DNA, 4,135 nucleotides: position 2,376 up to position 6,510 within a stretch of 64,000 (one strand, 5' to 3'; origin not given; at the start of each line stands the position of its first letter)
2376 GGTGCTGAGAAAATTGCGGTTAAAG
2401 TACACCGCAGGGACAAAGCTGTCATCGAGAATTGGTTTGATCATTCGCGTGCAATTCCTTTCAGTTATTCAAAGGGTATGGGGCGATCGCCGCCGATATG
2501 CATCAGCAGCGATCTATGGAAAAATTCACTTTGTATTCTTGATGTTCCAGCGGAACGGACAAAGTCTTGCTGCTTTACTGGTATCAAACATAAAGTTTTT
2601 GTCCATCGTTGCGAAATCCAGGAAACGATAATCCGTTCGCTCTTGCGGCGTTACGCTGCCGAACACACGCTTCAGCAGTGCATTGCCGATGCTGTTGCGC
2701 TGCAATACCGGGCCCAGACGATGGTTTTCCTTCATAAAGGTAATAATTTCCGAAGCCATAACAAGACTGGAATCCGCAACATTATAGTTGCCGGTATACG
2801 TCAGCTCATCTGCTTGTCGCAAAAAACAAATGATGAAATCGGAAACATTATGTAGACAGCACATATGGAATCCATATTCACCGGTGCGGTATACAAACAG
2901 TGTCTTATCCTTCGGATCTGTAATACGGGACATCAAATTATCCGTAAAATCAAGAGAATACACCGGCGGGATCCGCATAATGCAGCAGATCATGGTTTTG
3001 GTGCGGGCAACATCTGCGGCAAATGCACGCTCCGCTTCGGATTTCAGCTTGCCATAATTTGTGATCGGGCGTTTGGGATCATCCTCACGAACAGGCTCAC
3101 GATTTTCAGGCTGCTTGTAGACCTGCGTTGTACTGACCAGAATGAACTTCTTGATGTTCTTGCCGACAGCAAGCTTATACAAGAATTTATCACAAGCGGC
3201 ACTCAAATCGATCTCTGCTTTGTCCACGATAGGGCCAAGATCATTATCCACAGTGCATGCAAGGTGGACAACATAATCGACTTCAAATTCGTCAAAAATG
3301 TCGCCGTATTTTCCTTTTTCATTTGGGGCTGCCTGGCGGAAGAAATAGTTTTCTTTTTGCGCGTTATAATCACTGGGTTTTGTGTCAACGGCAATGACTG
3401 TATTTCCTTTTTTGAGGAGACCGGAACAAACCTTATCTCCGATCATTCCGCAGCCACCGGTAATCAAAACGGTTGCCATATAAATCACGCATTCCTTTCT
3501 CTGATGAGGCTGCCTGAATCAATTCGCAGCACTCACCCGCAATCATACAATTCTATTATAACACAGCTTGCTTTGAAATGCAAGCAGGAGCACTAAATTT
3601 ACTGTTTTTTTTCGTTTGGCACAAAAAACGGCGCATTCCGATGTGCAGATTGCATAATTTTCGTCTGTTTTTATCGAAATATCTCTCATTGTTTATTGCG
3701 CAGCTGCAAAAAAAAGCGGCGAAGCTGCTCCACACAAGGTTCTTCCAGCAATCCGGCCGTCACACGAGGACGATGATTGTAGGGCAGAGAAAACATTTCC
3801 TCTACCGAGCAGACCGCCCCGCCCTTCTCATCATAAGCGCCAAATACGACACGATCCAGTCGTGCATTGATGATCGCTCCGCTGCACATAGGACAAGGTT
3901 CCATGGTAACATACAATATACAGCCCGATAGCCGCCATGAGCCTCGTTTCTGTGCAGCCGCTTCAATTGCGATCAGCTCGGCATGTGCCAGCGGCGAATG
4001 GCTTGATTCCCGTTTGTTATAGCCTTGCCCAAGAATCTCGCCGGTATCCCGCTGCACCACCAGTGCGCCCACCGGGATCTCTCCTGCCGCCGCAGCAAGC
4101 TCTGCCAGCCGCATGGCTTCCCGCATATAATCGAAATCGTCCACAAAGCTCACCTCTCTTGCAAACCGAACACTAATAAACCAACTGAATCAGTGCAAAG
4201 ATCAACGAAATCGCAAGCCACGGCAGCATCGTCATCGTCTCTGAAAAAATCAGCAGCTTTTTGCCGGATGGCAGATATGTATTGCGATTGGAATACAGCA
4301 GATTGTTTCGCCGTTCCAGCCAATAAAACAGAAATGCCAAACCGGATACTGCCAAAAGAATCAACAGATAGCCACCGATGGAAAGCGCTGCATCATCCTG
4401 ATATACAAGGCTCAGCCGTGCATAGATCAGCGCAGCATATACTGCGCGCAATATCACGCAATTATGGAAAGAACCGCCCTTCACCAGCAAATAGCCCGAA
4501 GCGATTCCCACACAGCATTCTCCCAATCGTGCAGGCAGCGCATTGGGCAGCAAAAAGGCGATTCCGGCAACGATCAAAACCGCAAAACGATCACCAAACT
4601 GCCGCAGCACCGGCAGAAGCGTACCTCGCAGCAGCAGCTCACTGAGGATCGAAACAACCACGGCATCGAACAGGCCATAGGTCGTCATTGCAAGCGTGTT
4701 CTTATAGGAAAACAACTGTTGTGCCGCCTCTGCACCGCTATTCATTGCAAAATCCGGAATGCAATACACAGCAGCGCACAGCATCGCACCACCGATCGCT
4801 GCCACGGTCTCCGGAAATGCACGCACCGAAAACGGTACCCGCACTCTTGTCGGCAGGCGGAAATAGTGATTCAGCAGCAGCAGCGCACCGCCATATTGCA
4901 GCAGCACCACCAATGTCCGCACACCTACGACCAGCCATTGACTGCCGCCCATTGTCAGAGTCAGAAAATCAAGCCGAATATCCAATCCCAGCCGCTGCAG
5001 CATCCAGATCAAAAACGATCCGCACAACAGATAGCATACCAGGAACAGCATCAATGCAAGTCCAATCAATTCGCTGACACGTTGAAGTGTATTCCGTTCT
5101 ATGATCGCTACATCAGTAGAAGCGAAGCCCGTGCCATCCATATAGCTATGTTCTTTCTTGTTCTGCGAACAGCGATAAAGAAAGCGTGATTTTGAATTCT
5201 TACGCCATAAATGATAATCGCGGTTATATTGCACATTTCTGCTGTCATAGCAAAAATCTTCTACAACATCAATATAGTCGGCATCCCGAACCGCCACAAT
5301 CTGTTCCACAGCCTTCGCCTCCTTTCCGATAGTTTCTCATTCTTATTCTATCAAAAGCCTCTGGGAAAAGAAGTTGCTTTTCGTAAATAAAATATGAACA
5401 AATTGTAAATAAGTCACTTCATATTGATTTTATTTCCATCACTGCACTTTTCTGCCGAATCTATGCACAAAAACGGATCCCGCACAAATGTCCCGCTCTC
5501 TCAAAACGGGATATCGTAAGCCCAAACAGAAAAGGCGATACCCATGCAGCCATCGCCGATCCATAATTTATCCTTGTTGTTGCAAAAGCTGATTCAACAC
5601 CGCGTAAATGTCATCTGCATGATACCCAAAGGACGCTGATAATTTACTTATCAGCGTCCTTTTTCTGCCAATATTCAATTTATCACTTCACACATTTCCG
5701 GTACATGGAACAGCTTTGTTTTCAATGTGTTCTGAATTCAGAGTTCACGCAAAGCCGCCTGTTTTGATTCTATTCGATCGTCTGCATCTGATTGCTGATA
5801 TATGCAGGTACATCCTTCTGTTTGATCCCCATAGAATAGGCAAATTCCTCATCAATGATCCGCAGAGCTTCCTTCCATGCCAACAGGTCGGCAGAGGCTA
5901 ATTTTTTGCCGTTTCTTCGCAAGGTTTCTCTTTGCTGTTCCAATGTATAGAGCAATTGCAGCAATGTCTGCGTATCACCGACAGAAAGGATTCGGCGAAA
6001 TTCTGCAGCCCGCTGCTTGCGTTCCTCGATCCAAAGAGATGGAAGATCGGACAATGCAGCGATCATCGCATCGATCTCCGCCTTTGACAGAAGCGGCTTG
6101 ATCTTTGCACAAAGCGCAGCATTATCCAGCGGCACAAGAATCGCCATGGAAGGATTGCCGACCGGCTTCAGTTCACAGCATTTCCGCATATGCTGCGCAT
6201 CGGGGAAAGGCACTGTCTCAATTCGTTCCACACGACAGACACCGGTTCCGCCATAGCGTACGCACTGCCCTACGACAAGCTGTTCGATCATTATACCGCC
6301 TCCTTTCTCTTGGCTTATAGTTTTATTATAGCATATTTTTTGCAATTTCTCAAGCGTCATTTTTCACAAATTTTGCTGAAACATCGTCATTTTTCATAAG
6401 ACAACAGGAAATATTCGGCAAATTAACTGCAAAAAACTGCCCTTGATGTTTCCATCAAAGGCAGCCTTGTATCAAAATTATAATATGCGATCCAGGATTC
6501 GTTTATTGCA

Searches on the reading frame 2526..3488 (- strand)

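Call 69: search_protein_families(library=pfam, proteins=[window:2526-3488:-], max_evalue=0.001)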
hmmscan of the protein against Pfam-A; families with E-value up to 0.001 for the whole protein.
window:2526-3488:- (320 aa): 6 families
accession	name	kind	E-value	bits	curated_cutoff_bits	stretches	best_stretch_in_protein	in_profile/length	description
PF01370.27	Epimerase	-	4e-19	69.4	20.9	1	7-238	1-240/240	NAD dependent epimerase/dehydratase family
PF16363.11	GDP_Man_Dehyd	-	1.6e-11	44.7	27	1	8-176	1-183/332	GDP-mannose 4,6 dehydratase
PF04321.23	RmlD_sub_bind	-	6.7e-11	42.2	27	1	6-180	2-158/287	RmlD substrate binding domain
PF01073.25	3Beta_HSD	-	9.8e-07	28.5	22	1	8-225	1-231/280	3-beta hydroxysteroid dehydrogenase/isomerase family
PF02719.21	Polysacc_synt_2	-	0.00048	19.8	20.2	0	7-122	1-130/293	Polysaccharide biosynthesis protein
PF00106.31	adh_short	-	0.00066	19.6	26.6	1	6-43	2-39/195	short chain dehydrogenase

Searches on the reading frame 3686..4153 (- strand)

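Call 69: search_protein_families(library=pfam, proteins=[window:3686-4153:-], max_evalue=0.001)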
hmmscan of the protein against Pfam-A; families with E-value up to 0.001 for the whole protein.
window:3686-4153:- (155 aa): 3 families
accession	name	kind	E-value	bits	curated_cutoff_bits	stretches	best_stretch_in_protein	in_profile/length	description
PF14437.12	MafB19-deam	-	4.4e-38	130.8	27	1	5-152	2-142/142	MafB19-like deaminase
PF00383.29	dCMP_cyt_deam_1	-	4e-30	104.2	25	1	8-105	6-101/102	Cytidine and deoxycytidylate deaminase zinc-binding region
PF14439.12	Bd3614-deam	-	9.2e-06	26.1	38.5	1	28-102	10-86/113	Bd3614-like deaminase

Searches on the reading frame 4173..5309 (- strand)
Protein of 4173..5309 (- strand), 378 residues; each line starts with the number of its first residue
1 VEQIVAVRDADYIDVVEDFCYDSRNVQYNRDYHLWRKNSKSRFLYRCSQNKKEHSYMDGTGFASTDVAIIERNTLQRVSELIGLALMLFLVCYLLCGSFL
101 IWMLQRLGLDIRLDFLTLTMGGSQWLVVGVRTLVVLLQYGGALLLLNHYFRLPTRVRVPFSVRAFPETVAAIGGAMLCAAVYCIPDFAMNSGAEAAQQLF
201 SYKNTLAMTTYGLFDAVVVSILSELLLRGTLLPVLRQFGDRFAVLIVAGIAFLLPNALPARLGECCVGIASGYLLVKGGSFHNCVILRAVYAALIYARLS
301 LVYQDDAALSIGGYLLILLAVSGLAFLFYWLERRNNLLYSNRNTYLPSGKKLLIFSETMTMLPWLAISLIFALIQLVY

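Call 69: search_protein_families(library=pfam, proteins=[window:4173-5309:-], max_evalue=0.001)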
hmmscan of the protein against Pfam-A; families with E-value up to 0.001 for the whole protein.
window:4173-5309:- (378 aa): 1 family
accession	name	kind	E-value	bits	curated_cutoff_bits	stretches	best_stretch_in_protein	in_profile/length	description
PF02517.21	Rce1-like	-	4.2e-05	24.2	22.4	1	211-292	7-91/93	Type II CAAX prenyl endopeptidase Rce1-like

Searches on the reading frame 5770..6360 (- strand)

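Call 69: search_protein_families(library=pfam, proteins=[window:5770-6360:-], max_evalue=0.001)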
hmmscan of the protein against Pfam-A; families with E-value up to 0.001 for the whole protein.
window:5770-6360:- (196 aa): 1 family
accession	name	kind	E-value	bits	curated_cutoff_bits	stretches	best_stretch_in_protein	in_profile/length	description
PF02559.22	CarD_TRCF_RID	-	1.5e-06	28.6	23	1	29-83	2-52/57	CarD-like/TRCF RID domain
